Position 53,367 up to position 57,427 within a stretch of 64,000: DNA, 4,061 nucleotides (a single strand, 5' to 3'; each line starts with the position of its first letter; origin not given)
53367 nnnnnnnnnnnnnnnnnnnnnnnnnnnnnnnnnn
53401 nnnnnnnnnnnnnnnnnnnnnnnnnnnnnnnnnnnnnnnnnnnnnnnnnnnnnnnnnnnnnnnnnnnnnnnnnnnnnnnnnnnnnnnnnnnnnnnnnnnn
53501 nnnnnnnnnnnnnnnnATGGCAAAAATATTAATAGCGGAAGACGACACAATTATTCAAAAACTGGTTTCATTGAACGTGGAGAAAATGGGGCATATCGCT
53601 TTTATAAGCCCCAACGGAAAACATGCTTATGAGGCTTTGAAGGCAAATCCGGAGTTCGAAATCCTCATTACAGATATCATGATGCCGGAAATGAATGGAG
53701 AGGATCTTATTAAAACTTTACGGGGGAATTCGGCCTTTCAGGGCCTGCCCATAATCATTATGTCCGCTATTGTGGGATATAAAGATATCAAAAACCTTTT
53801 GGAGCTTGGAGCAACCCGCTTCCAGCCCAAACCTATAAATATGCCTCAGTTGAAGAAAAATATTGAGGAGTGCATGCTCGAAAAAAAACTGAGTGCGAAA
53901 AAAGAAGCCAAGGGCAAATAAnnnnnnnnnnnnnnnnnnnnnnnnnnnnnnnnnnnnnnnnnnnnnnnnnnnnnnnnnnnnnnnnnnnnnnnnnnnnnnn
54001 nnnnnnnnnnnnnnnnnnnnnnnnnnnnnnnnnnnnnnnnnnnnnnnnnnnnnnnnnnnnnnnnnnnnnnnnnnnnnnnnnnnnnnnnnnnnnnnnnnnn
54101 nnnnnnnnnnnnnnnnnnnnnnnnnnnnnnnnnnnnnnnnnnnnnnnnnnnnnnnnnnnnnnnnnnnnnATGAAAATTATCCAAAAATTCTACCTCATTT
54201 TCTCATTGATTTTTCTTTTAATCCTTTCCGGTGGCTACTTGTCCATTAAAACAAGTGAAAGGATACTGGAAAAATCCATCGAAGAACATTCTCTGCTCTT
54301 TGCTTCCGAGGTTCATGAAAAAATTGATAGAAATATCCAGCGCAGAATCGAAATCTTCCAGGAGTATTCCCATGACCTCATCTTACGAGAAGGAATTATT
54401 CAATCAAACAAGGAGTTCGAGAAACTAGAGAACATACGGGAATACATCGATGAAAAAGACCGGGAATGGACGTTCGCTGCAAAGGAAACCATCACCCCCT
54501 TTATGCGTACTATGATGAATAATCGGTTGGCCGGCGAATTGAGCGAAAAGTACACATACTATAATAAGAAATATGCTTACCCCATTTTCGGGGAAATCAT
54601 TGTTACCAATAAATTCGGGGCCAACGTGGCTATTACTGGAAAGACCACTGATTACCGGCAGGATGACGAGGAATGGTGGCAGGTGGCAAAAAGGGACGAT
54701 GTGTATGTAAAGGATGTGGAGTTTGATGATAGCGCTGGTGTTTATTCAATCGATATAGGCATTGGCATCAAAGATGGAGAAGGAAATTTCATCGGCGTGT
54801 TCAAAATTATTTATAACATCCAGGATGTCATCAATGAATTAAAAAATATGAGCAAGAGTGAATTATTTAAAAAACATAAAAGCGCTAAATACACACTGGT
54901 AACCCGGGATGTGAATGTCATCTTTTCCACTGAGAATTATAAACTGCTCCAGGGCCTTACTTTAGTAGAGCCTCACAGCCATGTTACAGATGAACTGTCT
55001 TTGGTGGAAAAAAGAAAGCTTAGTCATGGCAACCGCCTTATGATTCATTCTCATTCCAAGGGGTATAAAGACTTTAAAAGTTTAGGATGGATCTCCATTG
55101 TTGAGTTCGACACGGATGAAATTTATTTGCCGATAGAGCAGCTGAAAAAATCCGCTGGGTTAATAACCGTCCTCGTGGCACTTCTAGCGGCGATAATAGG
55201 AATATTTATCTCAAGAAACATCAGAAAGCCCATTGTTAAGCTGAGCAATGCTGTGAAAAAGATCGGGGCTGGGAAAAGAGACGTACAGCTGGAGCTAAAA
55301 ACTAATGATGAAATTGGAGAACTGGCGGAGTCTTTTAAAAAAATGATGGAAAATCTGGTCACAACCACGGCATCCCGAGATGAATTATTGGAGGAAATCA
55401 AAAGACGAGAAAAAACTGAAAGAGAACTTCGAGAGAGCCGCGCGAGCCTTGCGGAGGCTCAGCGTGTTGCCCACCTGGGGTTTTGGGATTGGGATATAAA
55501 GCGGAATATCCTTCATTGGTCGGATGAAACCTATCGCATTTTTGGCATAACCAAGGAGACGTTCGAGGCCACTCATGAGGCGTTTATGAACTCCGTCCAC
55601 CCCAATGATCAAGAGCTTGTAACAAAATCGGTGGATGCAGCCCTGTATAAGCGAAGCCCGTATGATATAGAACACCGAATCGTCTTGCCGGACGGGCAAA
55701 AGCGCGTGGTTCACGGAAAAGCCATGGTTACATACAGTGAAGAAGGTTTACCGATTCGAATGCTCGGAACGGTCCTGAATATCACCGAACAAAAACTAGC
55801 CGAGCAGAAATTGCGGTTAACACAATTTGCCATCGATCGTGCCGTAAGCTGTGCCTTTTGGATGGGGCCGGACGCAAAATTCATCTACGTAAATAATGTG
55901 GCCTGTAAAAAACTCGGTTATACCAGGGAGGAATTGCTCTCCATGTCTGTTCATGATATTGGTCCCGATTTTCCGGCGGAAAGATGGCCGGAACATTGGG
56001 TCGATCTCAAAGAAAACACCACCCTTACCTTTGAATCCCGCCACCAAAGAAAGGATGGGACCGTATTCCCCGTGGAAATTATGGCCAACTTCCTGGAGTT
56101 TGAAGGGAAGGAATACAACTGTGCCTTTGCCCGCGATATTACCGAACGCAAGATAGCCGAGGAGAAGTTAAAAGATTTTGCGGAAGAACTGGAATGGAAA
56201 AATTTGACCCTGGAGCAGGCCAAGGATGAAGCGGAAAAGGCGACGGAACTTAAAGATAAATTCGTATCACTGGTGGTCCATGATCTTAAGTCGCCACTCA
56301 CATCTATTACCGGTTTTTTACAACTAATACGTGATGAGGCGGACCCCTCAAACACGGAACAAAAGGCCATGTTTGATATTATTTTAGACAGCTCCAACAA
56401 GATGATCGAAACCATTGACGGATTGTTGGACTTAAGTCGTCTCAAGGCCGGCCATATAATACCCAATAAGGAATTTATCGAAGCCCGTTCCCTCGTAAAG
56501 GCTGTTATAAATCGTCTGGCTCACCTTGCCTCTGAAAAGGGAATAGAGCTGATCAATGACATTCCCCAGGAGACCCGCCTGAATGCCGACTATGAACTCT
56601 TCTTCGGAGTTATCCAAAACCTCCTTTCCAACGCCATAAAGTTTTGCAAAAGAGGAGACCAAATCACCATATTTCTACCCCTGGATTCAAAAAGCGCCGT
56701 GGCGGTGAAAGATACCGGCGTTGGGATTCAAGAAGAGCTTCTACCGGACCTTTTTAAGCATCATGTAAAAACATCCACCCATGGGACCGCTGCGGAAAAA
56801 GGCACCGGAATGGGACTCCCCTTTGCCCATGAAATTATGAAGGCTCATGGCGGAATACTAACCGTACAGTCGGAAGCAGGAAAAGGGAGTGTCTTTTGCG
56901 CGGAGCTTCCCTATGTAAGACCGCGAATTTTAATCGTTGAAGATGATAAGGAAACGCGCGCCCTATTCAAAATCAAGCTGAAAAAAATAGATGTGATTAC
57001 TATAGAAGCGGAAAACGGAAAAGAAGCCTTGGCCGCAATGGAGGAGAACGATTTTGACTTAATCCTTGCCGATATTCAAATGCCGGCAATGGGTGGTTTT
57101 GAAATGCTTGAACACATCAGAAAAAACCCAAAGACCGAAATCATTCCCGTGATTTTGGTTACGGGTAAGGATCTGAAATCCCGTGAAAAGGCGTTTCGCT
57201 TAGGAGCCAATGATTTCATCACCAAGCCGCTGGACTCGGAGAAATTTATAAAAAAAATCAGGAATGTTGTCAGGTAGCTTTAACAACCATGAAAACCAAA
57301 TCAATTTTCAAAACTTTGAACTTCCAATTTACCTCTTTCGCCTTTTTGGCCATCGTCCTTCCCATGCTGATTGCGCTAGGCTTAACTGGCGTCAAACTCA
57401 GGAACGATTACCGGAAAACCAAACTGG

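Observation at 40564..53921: Sigma-54-gated chemosensory operon without CheR/CheB, coupled to c-di-GMP, heme-c and Cys-cluster modules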

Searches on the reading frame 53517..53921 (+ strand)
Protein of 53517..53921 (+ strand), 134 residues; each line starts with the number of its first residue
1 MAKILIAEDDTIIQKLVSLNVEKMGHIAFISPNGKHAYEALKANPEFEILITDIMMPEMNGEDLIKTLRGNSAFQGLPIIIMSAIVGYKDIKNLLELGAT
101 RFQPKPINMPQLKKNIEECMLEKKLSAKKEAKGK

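Call 4: search_protein_families(library=pfam, proteins=[window:53517-53921:+], max_evalue=0.01)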
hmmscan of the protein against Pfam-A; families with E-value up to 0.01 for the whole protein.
window:53517-53921:+ (134 aa): 1 family
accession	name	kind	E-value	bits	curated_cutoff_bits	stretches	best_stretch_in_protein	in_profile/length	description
PF00072.30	Response_reg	-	4.6e-19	69.1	30.2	1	4-116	1-110/111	Response regulator receiver domain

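Call 88: search_protein_families(library=ncbifam, proteins=[window:53517-53921:+], max_evalue=0.01)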
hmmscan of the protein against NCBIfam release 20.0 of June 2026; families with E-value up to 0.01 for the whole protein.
window:53517-53921:+ (134 aa): 87 families (the best 25 are shown)
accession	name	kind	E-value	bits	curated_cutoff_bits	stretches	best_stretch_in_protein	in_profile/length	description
NF041733.1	resp_reg_CseB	equivalog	2.4e-17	63.1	350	1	3-125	2-120/228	two-component system response regulator CseB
NF007969.0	PRK10693.1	equivalog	2.3e-16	59.7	329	1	3-127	9-131/337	two-component system response regulator RssB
TIGR02956.1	TMAO_torS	equivalog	3.1e-15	55.4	676.5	1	2-129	702-829/967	TMAO reductase system sensor histidine kinase/response regulator TorS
NF045944.1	ResRegRpaBCyano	equivalog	5.6e-15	55.3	330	1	5-124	1-115/229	response regulator transcription factor RpaB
NF053854.1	RespRegPhoBBctds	equivalog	3.4e-14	52.8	270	1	4-127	1-121/225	two-component system response regulator PhoB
TIGR02154.1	PhoB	equivalog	3.4e-14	52.7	296.2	1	2-120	3-120/226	phosphate regulon transcriptional regulator PhoB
NF051850.1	RespRegRprY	equivalog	7.4e-14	51.7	370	1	3-121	6-121/234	response regulator transcription factor RprY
NF038297.2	hybrid_HK_HrmK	equivalog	7.7e-14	51.2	725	1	2-116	491-604/607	hybrid histidine kinase/response regulator HrmK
NF007346.1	PRK09836.1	equivalog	1.7e-13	50.9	420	1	3-115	2-111/227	copper/silver response regulator transcription factor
NF007135.0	PRK09581.1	equivalog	3.1e-13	49.4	474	1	1-116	2-116/457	PleD family two-component system response regulator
NF033120.0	vanR_FM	exception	4.3e-13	49.5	460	1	3-108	5-106/231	vancomycin resistance response regulator transcription factor, VanR-F/VanR-M family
NF046022.1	RespRegCpdRBruc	equivalog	6.3e-13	48.8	180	1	1-74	1-73/120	cell cycle two-component system response regulator CpdR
NF040689.1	MtrAB_MtrA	equivalog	6.3e-13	48.6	300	1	4-118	1-111/219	MtrAB system response regulator MtrA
NF008199.0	PRK10955.1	equivalog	7.9e-13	48.9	341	1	1-129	1-124/232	envelope stress response regulator transcription factor CpxR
NF047654.1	DiguCycDgcRLepto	equivalog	1.9e-12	46.7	500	1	2-116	3-116/295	diguanylate cyclase DgcR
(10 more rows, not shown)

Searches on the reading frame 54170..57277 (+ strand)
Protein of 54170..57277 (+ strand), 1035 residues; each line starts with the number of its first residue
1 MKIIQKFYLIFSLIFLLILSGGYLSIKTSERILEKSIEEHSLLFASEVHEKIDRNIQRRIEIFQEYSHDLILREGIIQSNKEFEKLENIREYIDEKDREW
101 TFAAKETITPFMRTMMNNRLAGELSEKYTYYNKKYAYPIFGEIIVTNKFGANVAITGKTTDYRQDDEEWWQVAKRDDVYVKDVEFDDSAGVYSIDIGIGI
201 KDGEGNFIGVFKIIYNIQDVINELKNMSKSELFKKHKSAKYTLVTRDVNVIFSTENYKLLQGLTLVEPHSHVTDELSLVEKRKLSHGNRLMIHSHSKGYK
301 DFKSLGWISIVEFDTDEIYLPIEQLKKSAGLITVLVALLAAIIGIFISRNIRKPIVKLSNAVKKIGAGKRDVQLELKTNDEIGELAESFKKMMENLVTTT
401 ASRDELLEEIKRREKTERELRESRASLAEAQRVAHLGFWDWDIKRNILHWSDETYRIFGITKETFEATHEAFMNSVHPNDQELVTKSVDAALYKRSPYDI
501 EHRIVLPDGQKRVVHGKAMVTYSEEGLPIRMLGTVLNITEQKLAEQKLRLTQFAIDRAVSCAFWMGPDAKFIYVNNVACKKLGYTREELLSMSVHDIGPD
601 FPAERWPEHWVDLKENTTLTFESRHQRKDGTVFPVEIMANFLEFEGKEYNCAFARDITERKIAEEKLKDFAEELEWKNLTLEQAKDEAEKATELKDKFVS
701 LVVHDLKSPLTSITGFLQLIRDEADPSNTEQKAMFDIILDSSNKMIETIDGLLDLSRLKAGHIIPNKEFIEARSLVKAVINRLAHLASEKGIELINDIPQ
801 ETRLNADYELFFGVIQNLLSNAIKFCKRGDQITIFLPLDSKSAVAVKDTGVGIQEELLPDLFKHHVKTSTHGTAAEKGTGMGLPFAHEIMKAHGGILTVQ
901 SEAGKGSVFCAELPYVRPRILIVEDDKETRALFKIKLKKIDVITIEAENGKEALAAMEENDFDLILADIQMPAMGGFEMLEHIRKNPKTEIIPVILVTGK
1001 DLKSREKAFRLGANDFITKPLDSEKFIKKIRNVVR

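Call 4: search_protein_families(library=pfam, proteins=[window:54170-57277:+], max_evalue=0.01)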
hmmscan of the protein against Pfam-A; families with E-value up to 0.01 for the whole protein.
window:54170-57277:+ (1035 aa): 11 families
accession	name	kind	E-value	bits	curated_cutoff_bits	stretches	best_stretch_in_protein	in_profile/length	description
PF00072.30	Response_reg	-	4.4e-26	91.7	30.2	1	920-1031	1-111/111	Response regulator receiver domain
PF08447.18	PAS_3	-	1.2e-25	90.1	25.6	2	447-535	1-89/89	PAS fold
PF02518.31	HATPase_c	-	1.1e-19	71.3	26.4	1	810-915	5-109/111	Histidine kinase-, DNA gyrase B-, and HSP90-like ATPase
PF00512.31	HisKA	-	1.6e-15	57.3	26.9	1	695-761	2-66/66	His Kinase A (phospho-acceptor) domain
PF13426.13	PAS_9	-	2.3e-13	50.7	27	1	561-659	2-103/103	PAS domain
PF00672.30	HAMP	-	1.2e-12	48.3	25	1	346-397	1-52/53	HAMP domain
PF00989.32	PAS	-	1.6e-11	44.6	22.6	2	434-535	10-110/113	PAS fold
PF08448.16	PAS_4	-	5.5e-08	33.4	23.1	1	560-661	6-109/110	PAS fold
PF03174.19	CHB_HEX_C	-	0.0025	18.1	23.6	1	134-184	11-67/76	Chitobiase/beta-hexosaminidase C-terminal domain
PF02743.24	dCache_1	-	0.0038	17.2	45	0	33-228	3-163/240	Cache domain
PF13589.12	HATPase_c_3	-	0.0081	16.6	25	0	811-893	3-87/137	Histidine kinase-, DNA gyrase B-, and HSP90-like ATPase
